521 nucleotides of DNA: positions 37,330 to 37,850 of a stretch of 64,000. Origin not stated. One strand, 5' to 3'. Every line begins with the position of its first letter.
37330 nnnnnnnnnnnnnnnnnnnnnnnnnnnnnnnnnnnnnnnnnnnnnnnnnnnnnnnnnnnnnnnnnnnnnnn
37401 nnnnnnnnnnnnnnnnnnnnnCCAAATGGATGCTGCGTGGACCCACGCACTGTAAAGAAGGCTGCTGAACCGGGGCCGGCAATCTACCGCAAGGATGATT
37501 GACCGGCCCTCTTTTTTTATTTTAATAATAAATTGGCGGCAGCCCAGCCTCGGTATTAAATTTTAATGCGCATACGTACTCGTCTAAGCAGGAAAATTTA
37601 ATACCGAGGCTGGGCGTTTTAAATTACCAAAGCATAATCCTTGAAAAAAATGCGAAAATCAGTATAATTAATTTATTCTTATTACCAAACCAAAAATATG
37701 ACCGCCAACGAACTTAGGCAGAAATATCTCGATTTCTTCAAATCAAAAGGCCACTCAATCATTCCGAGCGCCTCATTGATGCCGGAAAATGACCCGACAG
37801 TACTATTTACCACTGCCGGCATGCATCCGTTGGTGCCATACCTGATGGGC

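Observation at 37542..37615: Second copy of the conserved-loop foldback, between a terminator and the alaS promoter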

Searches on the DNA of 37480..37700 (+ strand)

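Call 24: search_rna_families(source=window, start=37480, end=37700, threshold=evalue, max_evalue=10, show_alignments=2)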
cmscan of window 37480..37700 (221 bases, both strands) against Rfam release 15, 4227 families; matches with E-value up to 10: 20.
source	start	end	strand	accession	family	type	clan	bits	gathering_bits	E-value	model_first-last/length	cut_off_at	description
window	37542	37615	+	RF04213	MIR7807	Gene; miRNA;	-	31.1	90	9.4e-05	1-134/134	no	MIR7807 microRNA precursor family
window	37527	37630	-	RF01859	Phe_leader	Cis-reg; leader;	-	29.3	55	0.0029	1-125/125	no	Phenylalanine leader peptide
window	37542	37615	-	RF04069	MIR6135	Gene; miRNA;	-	27.4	99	0.008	25-98/122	no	MIR6135 microRNA precursor family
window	37517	37634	-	RF04174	MIR4208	Gene; miRNA;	-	25.3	140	0.054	1-191/191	no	MIR4208 microRNA precursor family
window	37543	37614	-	RF04262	MIR1319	Gene; miRNA;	-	23.1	116.6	0.036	1-119/119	no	MIR1319 microRNA precursor family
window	37540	37615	-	RF04154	mir-1277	Gene; miRNA;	-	22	81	0.065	1-78/78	no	mir-1277 microRNA precursor family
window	37491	37622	-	RF02901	AaHKsRNA41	Gene; sRNA;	-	19.2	97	0.016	1-187/187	no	Aggregatibacter sRNA 41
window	37543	37613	-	RF03402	mir-957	Gene; miRNA;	-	18.7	66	0.12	1-77/77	no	mir-957 microRNA precursor family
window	37539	37618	-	RF04003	mir-4841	Gene; miRNA;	-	18.7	100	0.31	1-86/86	no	mir-4841 microRNA precursor family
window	37542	37615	+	RF04174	MIR4208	Gene; miRNA;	-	18.7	140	1.3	24-166/191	no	MIR4208 microRNA precursor family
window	37515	37638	-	RF04088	MIR812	Gene; miRNA;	-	18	80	8.1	1-205/205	no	MIR812 microRNA precursor family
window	37542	37615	+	RF04097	MIR2630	Gene; miRNA;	-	17.4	144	0.22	25-204/229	no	MIR2630 microRNA precursor family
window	37528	37625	+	RF04079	MIR161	Gene; miRNA;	-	16.6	90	0.48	1-136/136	no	MIR161 microRNA precursor family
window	37536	37623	+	RF02028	mir-1827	Gene; miRNA;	-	14.6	82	1.8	1-66/66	no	mir-1827 microRNA precursor family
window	37543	37622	-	RF04339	Plastid-psbJ-3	Cis-reg;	CL00152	13.9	61.7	4.7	47-125/125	no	Plastid-psbJ-3 3UTR RNA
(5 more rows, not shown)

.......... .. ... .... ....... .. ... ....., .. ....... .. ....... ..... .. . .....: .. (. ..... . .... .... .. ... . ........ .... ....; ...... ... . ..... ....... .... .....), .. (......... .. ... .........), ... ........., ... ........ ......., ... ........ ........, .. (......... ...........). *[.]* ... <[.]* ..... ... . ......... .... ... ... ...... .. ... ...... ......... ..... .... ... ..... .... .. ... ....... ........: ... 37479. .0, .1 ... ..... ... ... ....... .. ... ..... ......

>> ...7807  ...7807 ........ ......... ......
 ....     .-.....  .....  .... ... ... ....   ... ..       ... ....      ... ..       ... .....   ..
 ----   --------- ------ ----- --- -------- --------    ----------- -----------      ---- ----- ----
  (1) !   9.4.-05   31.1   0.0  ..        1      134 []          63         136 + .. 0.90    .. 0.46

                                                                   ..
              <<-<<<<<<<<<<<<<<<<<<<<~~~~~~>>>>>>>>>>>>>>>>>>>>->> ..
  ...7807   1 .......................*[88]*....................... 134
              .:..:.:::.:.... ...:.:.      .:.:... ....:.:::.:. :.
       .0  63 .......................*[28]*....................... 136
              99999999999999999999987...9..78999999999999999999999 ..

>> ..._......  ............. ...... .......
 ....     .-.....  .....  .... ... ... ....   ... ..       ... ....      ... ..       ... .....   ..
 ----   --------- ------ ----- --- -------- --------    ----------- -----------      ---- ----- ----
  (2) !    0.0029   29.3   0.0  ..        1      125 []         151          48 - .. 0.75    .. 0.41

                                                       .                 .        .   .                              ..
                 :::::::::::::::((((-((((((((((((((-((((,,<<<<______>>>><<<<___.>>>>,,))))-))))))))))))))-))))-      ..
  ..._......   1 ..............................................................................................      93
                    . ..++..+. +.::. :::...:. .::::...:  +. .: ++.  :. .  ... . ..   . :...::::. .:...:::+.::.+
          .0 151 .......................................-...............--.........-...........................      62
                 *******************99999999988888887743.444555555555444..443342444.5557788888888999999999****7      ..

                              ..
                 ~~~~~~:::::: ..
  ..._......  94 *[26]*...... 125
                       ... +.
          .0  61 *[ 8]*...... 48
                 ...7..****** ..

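Call 93: search_dna_similar(query=window:37535-37625:+, collection=phages, mode=distant, max_evalue=1, max_rows=10)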
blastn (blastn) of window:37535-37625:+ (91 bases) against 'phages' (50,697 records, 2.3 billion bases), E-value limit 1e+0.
No match.

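Call 94: search_dna_similar(query=window:37535-37625:+, collection=plasmids, mode=distant, max_evalue=1, max_rows=10)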
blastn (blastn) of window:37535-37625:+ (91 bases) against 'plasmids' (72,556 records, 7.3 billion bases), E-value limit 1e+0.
No match.
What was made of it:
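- Tried and rejected: Phage and plasmid collections by blastn: no match (calls 93, 94).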
